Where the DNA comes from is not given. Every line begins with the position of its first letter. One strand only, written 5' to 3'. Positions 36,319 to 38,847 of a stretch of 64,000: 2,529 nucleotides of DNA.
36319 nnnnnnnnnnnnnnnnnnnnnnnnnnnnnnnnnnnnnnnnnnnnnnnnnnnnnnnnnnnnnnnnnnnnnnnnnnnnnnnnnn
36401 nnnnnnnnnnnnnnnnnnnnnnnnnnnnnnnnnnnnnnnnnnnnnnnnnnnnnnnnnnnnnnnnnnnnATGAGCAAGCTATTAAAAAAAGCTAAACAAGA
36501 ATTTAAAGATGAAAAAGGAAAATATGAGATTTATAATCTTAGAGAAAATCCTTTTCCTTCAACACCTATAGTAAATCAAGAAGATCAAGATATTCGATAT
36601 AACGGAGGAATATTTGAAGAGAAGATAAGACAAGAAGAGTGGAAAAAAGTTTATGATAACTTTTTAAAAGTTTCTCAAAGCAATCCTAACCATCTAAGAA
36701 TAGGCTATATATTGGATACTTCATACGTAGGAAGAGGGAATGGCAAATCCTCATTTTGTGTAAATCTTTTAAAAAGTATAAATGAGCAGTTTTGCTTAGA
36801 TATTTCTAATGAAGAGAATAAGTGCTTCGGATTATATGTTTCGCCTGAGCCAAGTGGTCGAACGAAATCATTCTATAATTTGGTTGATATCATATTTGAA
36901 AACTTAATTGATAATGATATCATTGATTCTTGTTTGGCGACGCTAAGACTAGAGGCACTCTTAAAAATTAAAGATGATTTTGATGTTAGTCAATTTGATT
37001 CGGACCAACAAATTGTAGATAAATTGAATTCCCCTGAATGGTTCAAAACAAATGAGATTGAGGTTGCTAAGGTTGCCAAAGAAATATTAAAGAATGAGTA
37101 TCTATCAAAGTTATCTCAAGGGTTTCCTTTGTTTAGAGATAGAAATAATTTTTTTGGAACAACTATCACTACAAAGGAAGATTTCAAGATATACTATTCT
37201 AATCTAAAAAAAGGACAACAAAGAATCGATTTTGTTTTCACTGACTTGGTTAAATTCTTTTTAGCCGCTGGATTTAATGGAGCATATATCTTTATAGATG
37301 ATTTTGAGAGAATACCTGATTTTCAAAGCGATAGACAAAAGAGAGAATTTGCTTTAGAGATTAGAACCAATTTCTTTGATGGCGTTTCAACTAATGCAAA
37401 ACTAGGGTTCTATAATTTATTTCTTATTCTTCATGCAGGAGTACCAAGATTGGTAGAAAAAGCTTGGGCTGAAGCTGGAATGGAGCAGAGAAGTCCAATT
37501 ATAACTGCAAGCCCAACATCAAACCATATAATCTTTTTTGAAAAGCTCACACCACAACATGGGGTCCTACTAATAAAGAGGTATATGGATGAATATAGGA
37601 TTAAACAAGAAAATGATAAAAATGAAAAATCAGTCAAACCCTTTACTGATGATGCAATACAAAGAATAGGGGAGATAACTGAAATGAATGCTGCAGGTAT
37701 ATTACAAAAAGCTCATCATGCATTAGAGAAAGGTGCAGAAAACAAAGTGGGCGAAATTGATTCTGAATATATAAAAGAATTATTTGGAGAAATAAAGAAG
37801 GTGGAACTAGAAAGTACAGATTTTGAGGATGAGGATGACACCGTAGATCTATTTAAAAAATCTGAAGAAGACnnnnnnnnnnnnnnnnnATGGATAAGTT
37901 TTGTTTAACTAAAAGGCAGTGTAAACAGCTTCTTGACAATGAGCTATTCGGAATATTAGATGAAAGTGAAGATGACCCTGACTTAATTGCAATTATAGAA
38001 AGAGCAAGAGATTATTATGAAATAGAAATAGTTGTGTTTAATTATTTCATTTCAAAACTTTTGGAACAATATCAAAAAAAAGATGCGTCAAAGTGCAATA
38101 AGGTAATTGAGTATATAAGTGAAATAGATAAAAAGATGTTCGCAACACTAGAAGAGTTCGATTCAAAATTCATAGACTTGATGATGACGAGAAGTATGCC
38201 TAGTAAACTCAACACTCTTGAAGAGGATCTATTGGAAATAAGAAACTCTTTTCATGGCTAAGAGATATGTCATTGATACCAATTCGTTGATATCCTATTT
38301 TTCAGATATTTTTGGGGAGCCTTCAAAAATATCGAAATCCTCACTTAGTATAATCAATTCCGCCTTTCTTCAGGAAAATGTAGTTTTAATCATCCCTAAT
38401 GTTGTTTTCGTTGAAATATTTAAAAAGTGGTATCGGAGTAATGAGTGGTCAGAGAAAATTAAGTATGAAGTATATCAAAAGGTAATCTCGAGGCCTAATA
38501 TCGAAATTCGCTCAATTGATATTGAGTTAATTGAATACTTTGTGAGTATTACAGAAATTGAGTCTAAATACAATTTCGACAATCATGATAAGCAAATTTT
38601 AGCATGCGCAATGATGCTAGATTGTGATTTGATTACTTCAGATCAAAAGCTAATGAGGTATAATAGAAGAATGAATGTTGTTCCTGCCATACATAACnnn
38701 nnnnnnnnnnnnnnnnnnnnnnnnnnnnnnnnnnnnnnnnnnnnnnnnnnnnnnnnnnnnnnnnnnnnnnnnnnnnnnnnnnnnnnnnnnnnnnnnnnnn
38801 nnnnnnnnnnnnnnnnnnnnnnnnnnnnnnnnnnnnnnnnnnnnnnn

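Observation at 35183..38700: Four-gene operon (wHTH-like protein, divergent P-loop ATPase, small acidic protein, PIN nuclease) that fits no named system: candidate undescribed anti-phage or abortive-infection system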

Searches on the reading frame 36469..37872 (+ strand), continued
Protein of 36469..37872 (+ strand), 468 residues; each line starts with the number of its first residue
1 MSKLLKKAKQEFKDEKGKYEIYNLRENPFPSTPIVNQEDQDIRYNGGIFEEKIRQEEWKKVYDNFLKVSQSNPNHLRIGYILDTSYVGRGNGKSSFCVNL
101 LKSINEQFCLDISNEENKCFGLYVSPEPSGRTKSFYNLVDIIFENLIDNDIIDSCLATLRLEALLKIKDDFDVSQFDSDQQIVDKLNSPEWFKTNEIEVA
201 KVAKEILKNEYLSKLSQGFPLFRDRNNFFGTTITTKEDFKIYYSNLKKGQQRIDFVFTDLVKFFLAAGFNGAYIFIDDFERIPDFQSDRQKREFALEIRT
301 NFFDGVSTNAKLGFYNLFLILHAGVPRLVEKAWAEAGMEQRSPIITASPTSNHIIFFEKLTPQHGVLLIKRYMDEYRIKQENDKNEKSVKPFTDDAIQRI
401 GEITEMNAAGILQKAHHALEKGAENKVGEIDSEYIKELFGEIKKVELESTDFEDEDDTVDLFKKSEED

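Call 96: find_encoding_contigs(protein=P0396, flank=8000, max_places=3)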
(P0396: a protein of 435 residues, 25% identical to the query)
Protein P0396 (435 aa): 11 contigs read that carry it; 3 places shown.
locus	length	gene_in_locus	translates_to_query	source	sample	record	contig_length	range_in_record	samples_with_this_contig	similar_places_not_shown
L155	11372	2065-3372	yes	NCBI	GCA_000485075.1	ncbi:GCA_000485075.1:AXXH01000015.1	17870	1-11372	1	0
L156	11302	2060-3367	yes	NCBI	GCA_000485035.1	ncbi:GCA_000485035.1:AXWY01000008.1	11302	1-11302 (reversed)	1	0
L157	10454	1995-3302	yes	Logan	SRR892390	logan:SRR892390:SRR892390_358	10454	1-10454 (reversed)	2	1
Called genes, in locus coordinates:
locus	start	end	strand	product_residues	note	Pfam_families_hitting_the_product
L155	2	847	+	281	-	?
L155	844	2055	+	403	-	-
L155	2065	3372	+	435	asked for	-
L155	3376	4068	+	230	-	-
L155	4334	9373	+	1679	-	PF08378:NERD, PF00069:Pkinase (faint), PF06293:Kdo (faint), PF13086:AAA_11, PF13245:AAA_19, PF13604:AAA_30 (weak), PF13087:AAA_12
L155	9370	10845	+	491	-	-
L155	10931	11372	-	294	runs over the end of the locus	-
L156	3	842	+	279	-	?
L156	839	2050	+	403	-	-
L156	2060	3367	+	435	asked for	-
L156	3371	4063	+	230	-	-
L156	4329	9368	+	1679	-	PF08378:NERD, PF00069:Pkinase (faint), PF06293:Kdo (faint), PF13086:AAA_11, PF13245:AAA_19, PF13604:AAA_30 (weak), PF13087:AAA_12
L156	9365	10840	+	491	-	-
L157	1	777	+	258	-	?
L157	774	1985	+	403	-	-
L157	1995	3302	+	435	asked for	-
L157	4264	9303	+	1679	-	PF08378:NERD, PF00069:Pkinase (faint), PF06293:Kdo (faint), PF13086:AAA_11, PF13245:AAA_19, PF13604:AAA_30 (weak), PF13087:AAA_12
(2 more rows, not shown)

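Call 97: find_encoding_contigs(protein=P0391, flank=8000, max_places=2)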
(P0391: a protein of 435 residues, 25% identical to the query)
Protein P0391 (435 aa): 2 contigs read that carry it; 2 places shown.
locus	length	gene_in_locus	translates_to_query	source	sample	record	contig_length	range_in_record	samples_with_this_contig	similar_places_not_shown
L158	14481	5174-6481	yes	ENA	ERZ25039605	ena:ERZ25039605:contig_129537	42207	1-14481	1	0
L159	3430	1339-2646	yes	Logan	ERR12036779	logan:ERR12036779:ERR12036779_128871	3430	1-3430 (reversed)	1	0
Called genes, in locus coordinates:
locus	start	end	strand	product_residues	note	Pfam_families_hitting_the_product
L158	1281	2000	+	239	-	PF02517:Rce1-like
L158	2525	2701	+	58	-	-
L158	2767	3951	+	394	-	-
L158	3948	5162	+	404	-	-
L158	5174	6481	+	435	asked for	-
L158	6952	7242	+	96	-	-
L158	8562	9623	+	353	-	PF01425:Amidase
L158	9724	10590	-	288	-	-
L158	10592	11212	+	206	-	PF26549:Tricorn_N (weak)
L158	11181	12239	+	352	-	PF26549:Tricorn_N (weak)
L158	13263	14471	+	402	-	PF00141:peroxidase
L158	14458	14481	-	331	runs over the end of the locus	PF02738:MoCoBD_1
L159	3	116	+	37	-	?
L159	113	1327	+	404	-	-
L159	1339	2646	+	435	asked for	-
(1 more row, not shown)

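Call 99: find_encoding_contigs(protein=P0048, flank=10000, max_places=4)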
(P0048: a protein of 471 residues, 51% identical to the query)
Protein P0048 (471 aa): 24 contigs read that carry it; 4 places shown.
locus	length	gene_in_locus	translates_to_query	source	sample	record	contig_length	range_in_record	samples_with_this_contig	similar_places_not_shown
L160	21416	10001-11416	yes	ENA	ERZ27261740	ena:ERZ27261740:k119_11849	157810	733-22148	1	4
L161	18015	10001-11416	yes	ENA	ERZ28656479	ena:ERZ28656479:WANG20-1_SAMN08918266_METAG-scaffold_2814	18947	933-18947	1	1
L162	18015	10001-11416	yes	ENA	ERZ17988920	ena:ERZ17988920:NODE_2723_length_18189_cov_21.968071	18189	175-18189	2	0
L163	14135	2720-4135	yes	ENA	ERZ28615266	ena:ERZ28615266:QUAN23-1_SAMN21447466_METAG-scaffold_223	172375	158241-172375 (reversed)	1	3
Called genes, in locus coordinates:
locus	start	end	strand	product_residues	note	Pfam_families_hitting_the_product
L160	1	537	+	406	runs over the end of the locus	PF17293:Arm-DNA-bind_5, PF13102:Phage_int_SAM_5, PF00589:Phage_integrase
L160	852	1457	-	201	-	PF00583:Acetyltransf_1, PF13508:Acetyltransf_7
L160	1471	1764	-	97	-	PF12728:HTH_17, PF13411:MerR_1 (weak)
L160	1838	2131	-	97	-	PF12992:DUF3876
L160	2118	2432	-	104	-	PF12728:HTH_17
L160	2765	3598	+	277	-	PF20240:DUF6597, PF12833:HTH_18, PF00165:HTH_AraC (weak)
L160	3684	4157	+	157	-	PF12867:DinB_2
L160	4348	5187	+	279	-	PF20240:DUF6597, PF12833:HTH_18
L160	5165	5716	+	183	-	PF13302:Acetyltransf_3, PF00583:Acetyltransf_1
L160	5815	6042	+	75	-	-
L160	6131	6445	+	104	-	-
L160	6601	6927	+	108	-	PF12728:HTH_17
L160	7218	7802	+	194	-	-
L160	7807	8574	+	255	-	PF18976:DUF5712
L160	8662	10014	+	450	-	-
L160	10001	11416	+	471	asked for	-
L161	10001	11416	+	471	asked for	-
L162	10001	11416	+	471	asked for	-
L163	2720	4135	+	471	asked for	-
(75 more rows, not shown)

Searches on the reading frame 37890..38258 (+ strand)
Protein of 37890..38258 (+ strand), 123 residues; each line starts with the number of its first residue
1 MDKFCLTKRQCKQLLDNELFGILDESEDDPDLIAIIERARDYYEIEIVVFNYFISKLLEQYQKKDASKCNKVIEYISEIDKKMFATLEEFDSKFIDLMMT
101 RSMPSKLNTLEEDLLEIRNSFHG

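Call 3: search_protein_families(library=pfam, proteins=[window:37890-38258:+], max_evalue=1)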
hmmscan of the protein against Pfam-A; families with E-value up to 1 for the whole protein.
window:37890-38258:+ (123 aa): 5 families
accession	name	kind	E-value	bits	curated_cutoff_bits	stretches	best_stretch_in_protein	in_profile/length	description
PF20811.2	PARG_cat_N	-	0.0084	16.8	25.6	1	4-83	43-109/118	Poly (ADP-ribose) glycohydrolase (PARG), helical domain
PF19564.4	DUF6086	-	0.027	15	31.9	1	38-66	43-71/119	Family of unknown function (DUF6086)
PF03087.19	BPS1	-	0.028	14.6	23.5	1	17-119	108-219/238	Protein BPS1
PF20379.3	DUF6674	-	0.074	13.1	28.5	1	56-90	10-45/251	Family of unknown function (DUF6674)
PF17947.6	4HB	-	0.15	12.6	26.1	1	49-79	5-35/78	Four helical bundle domain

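Call 4: search_protein_families(library=padloc, proteins=[window:37890-38258:+], max_evalue=1)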
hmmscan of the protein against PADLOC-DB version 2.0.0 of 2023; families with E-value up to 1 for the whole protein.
window:37890-38258:+ (123 aa): 0 families

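Call 5: search_protein_families(library=ncbifam, proteins=[window:37890-38258:+], max_evalue=1)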
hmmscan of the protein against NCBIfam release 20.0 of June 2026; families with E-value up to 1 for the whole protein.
window:37890-38258:+ (123 aa): 1 family
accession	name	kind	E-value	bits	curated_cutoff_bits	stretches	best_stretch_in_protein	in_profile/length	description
NF047343.1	SCCmet_CcrB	equivalog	0.002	16.8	900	1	15-95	402-479/542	cassette chromosome recombinase CcrB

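Call 8: search_protein_families(library=phrogs, proteins=[window:37890-38258:+], max_evalue=1)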
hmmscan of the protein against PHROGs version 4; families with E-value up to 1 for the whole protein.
window:37890-38258:+ (123 aa): 3 families
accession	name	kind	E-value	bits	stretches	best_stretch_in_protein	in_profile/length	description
phrog_33317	-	unknown function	0.18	13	1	3-27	28-52/121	-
phrog_30824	-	unknown function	0.22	12.9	1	6-53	8-53/69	-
phrog_8832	-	unknown function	0.22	12.5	0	26-45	44-63/63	-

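Call 65: search_solved_structures(query=A4, max_evalue=10)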
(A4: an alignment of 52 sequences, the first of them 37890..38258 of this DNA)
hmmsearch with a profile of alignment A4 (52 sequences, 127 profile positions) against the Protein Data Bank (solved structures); distinct sequences matched with E-value up to 10: 19.
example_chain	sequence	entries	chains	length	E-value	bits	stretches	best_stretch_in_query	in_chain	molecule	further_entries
2jam_A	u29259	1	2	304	0.013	18.6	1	59-109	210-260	CALCIUM/CALMODULIN-DEPENDENT PROTEIN KINASE TYPE 1G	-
2a27_A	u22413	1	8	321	0.057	16.6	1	62-109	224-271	Death-associated protein kinase 2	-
1wmk_A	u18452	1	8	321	0.059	16.5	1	62-109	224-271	Death-associated protein kinase 2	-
2ya9_A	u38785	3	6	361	0.061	16.5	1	62-109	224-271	DEATH-ASSOCIATED PROTEIN KINASE 2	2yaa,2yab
1zws_A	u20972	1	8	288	0.085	16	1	62-109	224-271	DAP-kinase related protein 1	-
1z9x_A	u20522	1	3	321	0.1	15.8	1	62-109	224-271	Death-associated protein kinase 2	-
2a2a_A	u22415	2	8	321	0.1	15.7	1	62-109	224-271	Death-associated protein kinase 2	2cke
6paw_A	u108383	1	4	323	0.1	15.7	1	62-109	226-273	Death-associated protein kinase 2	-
7zr2_A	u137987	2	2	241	0.11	15.6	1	25-97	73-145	Spike protein S2',Chimeric protein mimic of SARS-CoV-2 Spike HR1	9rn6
2jc6_A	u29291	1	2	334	0.12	15.5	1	60-107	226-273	CALCIUM/CALMODULIN-DEPENDENT PROTEIN KINASE TYPE 1D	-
6qp5_A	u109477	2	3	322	0.12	15.5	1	60-107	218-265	Calcium/calmodulin-dependent protein kinase type 1D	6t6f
6t28_AAA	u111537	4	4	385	0.18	15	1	60-107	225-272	Calcium/calmodulin-dependent protein kinase type 1D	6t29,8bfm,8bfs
7pvk_A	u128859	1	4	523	0.43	13.7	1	51-84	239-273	Response regulator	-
5ffa_A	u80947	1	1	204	0.48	13.6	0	81-103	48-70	CopM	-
4fg7_A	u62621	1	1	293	0.63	13.2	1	62-109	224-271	Calcium/calmodulin-dependent protein kinase type 1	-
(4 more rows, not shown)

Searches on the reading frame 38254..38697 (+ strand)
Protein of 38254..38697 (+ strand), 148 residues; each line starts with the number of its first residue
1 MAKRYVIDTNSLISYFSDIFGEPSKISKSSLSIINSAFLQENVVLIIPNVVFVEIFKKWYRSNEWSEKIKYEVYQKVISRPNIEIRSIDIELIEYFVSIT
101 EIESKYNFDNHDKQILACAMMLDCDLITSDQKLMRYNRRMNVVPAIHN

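Call 3: search_protein_families(library=pfam, proteins=[window:38254-38697:+], max_evalue=1)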
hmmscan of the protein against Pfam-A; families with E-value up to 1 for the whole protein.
window:38254-38697:+ (148 aa): 5 families
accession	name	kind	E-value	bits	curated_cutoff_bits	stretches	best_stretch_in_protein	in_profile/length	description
PF01850.27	PIN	-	1.3e-07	32.7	23.6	1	5-136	1-117/120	PIN domain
PF10130.15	PIN_2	-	1.1e-06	29.4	22.4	1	35-134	19-116/133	PIN domain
PF13638.12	PIN_4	-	1.1e-05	26.1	21.9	1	5-123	1-100/132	PIN domain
PF08745.17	PIN_5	-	0.0036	17.2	27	1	4-87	1-90/205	PINc domain ribonuclease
PF13470.12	PIN_3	-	0.02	16.2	27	1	4-129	1-112/115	PIN domain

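Call 4: search_protein_families(library=padloc, proteins=[window:38254-38697:+], max_evalue=1)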
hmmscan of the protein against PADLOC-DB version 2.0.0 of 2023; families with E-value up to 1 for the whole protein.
window:38254-38697:+ (148 aa): 0 families

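Call 5: search_protein_families(library=ncbifam, proteins=[window:38254-38697:+], max_evalue=1)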
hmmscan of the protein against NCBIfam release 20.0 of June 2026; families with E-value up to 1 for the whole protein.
window:38254-38697:+ (148 aa): 4 families
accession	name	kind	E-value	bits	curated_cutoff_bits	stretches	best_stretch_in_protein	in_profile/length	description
NF009144.0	PRK12496.1-1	equivalog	0.011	15.7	297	1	70-142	36-107/176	hypothetical protein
NF009148.0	PRK12496.1-5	equivalog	0.13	12.1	243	1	80-142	45-108/163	hypothetical protein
NF008087.0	PRK10826.1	equivalog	0.17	11.5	191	1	55-85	57-87/222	hexitol phosphatase HxpB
NF040748.1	reduct_selen_A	equivalog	0.27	11.1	130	1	87-136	99-148/151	glycine/sarcosine/betaine reductase complex selenoprotein A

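Call 8: search_protein_families(library=phrogs, proteins=[window:38254-38697:+], max_evalue=1)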
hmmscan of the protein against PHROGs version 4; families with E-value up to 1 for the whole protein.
window:38254-38697:+ (148 aa): 5 families
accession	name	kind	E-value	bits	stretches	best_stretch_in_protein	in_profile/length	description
phrog_2765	-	other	2.9e-06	27.4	1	2-137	2-120/443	PhoH-like phosphate starvation-inducible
phrog_11126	-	unknown function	0.0006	20.6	1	4-146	3-141/167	-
phrog_21691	-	unknown function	0.044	14.6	1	6-142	3-141/168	-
phrog_24673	-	DNA, RNA and nucleotide metabolism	0.049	14.5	1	43-115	136-206/234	restriction enzyme III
phrog_30904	-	unknown function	0.13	13.2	1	37-119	17-99/134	-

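Call 64: search_solved_structures(query=A5, max_evalue=1)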
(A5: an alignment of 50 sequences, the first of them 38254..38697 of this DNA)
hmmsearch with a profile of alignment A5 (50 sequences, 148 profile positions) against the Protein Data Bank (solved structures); distinct sequences matched with E-value up to 1: 4.
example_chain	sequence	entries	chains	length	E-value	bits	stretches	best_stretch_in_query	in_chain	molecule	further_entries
5xgc_A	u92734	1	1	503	0.017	18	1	56-127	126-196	Rap1 GTPase-GDP dissociation stimulator 1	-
5zhx_A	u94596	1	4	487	0.019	17.9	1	56-127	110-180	Rap1 GTPase-GDP dissociation stimulator 1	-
7by2_B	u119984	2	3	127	0.034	17.1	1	70-131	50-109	Ribonuclease VapC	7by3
7rdr_A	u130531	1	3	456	0.37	13.7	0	64-100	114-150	Circular tendon repeat protein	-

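Call 67: find_related_loci(query=A5, collection=metagenome_contigs, flank=6000)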
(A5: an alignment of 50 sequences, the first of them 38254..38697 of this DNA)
Query A5 (148 aa) in metagenome_contigs; peptide patterns used: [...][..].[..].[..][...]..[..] (x = any residue, [..] = any of these).
600 stretches matched a pattern (row limit reached: there are more); 78 encode a relative of the query (tblastn E <= 1e-3); 78 distinct loci.
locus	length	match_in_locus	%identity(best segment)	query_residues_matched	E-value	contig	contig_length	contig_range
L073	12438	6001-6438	70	1-146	4e-69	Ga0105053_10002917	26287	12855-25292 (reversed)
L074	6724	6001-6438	70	1-146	4e-69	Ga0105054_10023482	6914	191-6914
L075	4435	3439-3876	55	1-146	1e-52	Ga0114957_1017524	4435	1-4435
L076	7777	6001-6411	55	1-137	3e-51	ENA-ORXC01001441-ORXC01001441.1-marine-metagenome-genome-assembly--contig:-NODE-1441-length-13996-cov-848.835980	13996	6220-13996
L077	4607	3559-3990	53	4-146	9e-49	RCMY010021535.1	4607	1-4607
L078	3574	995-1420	53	5-146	5e-45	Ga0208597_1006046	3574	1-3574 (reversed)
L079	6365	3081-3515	51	1-146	4e-44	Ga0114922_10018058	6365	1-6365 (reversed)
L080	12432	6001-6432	47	4-146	2e-42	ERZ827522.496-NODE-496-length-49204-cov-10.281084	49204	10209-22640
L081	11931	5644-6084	50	1-148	3e-42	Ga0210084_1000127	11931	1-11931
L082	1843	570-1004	45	1-146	3e-40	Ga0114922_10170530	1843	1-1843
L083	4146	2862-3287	47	4-146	9e-40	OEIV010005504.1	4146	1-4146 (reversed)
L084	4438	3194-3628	48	1-146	3e-39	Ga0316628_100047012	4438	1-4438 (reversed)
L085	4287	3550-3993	45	3-146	1e-38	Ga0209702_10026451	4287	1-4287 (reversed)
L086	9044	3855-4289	48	1-146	3e-38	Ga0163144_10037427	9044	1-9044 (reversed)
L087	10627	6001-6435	48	1-146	3e-38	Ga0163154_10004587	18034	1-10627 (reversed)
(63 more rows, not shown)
